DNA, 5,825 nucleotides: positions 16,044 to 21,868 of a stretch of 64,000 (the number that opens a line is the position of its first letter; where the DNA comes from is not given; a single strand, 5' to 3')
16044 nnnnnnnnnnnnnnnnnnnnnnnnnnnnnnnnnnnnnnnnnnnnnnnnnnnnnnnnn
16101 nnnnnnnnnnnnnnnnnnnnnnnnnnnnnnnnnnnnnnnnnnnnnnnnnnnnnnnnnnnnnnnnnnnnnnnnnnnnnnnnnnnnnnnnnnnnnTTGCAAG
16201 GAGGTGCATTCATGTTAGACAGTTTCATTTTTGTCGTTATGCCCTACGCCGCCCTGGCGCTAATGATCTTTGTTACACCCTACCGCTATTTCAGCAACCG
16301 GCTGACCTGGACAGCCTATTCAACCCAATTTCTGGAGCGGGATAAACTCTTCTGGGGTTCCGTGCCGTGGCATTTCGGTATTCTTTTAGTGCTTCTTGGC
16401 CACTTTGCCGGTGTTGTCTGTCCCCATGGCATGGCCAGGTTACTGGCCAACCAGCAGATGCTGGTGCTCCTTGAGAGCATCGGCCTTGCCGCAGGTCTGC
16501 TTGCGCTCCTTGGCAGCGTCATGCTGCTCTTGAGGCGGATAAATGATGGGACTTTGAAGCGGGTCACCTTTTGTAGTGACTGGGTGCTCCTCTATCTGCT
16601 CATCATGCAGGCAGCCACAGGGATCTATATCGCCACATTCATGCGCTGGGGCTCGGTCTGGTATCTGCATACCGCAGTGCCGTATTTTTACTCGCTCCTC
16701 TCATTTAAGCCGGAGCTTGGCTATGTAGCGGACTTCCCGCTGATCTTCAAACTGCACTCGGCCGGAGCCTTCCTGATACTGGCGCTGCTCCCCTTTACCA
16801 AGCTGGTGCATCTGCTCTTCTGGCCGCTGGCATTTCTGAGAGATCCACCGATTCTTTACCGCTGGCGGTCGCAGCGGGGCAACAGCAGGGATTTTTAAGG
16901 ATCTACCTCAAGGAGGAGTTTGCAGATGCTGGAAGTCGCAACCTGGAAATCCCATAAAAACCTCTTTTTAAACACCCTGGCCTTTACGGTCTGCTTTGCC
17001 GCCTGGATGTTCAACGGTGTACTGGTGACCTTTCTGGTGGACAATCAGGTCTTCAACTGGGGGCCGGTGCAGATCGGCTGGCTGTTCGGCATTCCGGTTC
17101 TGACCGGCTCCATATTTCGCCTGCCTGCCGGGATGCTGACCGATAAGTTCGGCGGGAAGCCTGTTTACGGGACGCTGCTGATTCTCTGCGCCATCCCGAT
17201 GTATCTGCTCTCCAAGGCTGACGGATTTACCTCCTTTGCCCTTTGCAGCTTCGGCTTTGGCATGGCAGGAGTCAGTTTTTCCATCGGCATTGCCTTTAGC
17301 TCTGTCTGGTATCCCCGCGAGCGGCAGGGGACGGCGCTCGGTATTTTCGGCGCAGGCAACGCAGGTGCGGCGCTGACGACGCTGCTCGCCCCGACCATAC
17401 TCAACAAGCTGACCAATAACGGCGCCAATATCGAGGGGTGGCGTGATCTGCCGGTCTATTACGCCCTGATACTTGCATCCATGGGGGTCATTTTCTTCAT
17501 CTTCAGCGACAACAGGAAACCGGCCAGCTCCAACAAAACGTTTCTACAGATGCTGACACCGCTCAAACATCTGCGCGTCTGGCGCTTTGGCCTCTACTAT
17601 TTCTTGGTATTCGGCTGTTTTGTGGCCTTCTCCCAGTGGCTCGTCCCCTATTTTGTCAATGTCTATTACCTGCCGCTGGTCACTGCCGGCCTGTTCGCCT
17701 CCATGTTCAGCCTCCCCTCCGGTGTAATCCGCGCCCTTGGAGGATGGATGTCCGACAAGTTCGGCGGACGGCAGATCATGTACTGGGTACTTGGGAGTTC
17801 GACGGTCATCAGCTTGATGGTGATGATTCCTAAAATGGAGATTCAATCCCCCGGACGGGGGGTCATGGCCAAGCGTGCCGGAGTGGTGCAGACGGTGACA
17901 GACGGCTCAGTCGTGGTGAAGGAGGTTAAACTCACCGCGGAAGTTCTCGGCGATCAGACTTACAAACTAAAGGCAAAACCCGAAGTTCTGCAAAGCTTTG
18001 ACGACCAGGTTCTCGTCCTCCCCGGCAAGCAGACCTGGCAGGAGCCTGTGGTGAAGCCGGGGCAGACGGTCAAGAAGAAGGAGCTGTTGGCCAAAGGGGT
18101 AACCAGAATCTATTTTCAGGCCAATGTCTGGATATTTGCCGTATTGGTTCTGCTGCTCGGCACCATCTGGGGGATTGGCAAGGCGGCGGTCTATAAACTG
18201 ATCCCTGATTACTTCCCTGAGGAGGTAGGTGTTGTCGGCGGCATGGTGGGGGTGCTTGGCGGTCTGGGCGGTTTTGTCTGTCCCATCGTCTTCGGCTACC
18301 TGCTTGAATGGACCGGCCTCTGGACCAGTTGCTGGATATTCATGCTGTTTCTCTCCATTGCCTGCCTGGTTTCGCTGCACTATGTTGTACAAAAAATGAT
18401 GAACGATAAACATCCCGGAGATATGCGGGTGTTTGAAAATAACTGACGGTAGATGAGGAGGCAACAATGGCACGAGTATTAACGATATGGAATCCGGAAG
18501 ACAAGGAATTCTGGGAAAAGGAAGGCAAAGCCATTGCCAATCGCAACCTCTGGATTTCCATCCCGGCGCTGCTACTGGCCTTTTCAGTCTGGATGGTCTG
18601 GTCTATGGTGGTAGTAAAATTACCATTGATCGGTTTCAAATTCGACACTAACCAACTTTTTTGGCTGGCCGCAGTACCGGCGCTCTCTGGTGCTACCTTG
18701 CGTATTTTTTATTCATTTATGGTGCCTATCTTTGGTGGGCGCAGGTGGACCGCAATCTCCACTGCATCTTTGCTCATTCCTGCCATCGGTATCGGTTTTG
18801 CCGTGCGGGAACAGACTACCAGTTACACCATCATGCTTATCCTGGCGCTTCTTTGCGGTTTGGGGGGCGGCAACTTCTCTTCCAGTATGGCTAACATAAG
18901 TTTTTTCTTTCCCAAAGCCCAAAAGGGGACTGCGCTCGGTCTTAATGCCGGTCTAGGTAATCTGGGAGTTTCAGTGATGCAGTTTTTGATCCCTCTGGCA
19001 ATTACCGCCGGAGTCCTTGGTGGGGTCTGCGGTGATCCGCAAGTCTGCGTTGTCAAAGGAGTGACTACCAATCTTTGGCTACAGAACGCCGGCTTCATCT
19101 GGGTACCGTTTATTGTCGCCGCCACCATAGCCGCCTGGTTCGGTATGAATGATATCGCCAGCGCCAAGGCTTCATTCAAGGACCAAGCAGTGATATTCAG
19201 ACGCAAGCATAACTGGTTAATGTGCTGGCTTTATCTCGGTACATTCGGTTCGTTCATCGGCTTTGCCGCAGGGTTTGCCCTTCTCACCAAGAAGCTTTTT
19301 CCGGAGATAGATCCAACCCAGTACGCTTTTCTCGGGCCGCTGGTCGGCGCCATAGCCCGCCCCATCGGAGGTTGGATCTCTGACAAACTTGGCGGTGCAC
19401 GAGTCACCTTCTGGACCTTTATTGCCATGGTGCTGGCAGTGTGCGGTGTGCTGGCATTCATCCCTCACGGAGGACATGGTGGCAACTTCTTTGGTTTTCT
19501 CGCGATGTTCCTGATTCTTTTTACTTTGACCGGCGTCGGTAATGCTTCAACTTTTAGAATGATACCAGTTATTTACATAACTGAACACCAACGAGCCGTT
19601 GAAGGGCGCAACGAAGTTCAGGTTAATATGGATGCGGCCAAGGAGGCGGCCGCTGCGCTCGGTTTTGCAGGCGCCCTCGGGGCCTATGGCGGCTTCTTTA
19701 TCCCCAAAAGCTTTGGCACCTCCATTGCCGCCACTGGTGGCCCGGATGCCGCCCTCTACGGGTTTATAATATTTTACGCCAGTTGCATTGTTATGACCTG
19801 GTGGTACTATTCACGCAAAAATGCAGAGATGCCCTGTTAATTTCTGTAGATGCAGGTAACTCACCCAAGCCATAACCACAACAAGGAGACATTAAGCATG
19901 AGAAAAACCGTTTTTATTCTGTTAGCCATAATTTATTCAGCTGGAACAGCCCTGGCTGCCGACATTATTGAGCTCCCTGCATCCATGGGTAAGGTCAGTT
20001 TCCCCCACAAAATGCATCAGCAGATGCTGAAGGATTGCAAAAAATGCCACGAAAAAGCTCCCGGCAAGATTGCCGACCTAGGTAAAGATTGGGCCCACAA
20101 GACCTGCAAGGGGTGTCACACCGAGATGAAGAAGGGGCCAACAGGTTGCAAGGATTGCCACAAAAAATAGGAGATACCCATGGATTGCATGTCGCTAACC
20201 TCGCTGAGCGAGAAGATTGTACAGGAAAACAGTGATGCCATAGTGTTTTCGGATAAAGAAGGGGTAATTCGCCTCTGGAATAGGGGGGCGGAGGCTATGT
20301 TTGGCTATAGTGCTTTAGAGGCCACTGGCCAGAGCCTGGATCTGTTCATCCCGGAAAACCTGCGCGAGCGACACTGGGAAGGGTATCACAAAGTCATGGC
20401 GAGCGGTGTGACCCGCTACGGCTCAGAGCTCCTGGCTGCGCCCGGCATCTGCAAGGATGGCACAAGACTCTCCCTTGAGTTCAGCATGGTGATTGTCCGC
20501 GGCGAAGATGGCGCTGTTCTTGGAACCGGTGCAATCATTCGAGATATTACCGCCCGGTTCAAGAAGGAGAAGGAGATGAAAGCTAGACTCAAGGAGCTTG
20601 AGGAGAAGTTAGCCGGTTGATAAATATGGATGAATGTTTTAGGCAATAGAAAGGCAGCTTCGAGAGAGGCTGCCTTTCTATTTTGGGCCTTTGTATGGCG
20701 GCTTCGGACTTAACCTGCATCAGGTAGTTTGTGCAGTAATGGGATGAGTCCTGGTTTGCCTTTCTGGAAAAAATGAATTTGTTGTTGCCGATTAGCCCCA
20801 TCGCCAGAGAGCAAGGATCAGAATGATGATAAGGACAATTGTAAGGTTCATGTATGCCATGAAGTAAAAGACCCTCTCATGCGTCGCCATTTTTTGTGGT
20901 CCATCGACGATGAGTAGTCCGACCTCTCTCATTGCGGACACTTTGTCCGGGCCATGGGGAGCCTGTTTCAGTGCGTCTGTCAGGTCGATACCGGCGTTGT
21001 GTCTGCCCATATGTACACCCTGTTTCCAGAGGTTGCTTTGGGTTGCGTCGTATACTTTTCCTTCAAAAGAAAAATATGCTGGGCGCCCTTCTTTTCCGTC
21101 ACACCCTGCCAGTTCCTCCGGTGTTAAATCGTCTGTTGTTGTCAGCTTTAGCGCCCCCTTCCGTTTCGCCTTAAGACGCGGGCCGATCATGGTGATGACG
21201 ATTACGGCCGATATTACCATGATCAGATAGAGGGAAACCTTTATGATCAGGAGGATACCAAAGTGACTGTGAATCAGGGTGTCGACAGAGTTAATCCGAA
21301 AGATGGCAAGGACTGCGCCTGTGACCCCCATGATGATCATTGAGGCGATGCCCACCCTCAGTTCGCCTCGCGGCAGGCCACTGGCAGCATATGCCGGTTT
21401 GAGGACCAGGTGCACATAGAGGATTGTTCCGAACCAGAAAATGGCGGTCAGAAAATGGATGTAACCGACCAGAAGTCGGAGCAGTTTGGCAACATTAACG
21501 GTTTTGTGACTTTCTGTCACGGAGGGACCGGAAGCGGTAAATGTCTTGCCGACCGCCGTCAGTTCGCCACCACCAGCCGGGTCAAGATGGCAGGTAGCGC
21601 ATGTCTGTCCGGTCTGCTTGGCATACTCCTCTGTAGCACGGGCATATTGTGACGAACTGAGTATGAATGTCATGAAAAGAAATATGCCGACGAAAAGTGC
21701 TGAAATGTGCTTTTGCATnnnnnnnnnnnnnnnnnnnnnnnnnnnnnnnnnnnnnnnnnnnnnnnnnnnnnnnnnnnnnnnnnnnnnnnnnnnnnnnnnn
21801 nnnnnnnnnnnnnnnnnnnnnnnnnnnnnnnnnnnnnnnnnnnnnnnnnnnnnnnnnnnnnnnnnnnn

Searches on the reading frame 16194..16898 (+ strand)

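Call 7: search_protein_families(library=pfam, proteins=[window:16194-16898:+], max_evalue=0.001)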
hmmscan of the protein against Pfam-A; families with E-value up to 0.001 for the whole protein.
window:16194-16898:+ (234 aa): 1 family
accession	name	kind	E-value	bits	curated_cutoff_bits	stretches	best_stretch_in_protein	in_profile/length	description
PF02665.19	Nitrate_red_gam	-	4.7e-64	216.4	22.9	1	10-225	2-217/217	Nitrate reductase gamma subunit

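Call 8: search_protein_families(library=ncbifam, proteins=[window:16194-16898:+], max_evalue=0.001)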
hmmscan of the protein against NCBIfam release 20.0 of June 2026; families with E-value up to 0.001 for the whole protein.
window:16194-16898:+ (234 aa): 4 families
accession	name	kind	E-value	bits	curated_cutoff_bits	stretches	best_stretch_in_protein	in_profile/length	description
TIGR00351.1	narI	equivalog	3.1e-35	122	105.55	1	7-225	3-224/225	respiratory nitrate reductase subunit gamma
NF038037.1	cytob_DsrM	equivalog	7e-07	28.7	300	1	50-207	113-267/320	sulfate reduction electron transfer complex DsrMKJOP subunit DsrM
NF045723.1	memb_anch_TmcC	equivalog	5e-06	26.2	240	0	47-146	65-162/218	TmcC family electron transfer complex membrane anchor subunit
NF038018.1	qmoC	equivalog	0.00076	19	300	1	86-165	253-330/360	quinone-interacting membrane-bound oxidoreductase complex subunit QmoC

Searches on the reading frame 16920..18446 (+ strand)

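Call 7: search_protein_families(library=pfam, proteins=[window:16920-18446:+], max_evalue=0.001)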
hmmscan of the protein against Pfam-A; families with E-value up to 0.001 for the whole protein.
window:16920-18446:+ (508 aa): 1 family
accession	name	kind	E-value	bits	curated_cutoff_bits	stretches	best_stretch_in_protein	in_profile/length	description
PF07690.21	MFS_1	-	2.4e-43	148.8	33.4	2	20-304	4-288/347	Major Facilitator Superfamily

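Call 8: search_protein_families(library=ncbifam, proteins=[window:16920-18446:+], max_evalue=0.001)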
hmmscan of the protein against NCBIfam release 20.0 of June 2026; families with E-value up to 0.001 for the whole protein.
window:16920-18446:+ (508 aa): 8 families
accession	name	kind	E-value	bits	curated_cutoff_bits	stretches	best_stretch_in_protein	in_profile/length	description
TIGR00886.1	2A0108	subfamily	3.1e-55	187.7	311.7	2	13-306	1-314/368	NarK family nitrate/nitrite MFS transporter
TIGR00893.1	2A0114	subfamily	2.1e-18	66.5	395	2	49-200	28-173/399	D-galactonate transporter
NF011608.0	PRK15034.1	subfamily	1.2e-15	57.5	836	1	12-287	33-319/462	nitrate/nitrite transporter NarU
TIGR00881.1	2A0104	subfamily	7.6e-13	48.2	407.75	2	51-166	31-148/379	phosphoglycerate transporter protein PgtP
NF049980.1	SfMCT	equivalog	3.1e-09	36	320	1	37-301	26-296/378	L-lactate MFS transporter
TIGR00894.1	2A0114euk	subfamily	2.4e-07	29.6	626.45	0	41-196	67-219/465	Na(+)-dependent inorganic phosphate cotransporter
NF007256.0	PRK09705.1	subfamily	1.3e-06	27.7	312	1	54-260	48-247/393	cyanate transporter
TIGR00880.1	2_A_01_02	superfamily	0.0007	19.7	131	0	65-162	13-111/141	multidrug resistance protein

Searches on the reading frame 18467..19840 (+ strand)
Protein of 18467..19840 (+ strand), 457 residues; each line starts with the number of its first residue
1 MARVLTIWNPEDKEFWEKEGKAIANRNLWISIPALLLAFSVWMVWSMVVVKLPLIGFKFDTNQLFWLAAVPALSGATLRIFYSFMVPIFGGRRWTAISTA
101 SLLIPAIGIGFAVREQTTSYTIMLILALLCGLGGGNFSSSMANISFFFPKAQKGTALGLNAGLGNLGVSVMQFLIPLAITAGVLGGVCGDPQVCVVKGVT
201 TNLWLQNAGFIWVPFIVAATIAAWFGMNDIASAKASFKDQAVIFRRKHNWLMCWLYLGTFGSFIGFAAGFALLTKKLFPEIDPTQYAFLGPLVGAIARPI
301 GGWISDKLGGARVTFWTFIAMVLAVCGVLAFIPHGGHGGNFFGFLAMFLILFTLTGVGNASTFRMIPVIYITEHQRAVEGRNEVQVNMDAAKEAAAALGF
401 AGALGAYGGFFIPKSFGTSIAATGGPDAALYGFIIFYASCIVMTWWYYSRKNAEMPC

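Call 18: search_protein_families(library=pfam, proteins=[window:18467-19840:+], max_evalue=0.001)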
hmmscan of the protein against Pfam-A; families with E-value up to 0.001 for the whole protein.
window:18467-19840:+ (457 aa): 1 family
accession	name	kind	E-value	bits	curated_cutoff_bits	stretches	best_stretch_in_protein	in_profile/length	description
PF07690.21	MFS_1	-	9e-16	58.2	33.4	1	35-362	2-311/347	Major Facilitator Superfamily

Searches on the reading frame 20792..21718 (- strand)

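Call 18: search_protein_families(library=pfam, proteins=[window:20792-21718:-], max_evalue=0.001)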
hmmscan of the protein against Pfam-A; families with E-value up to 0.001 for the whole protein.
window:20792-21718:- (308 aa): 2 families
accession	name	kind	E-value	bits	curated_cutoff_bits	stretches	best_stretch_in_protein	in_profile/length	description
PF05425.18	CopD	-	2.2e-07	31.7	32.1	1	121-187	9-75/105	Copper resistance protein D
PF00173.33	Cyt-b5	-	3.9e-05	24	23.7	1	199-264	1-65/74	Cytochrome b5-like Heme/Steroid binding domain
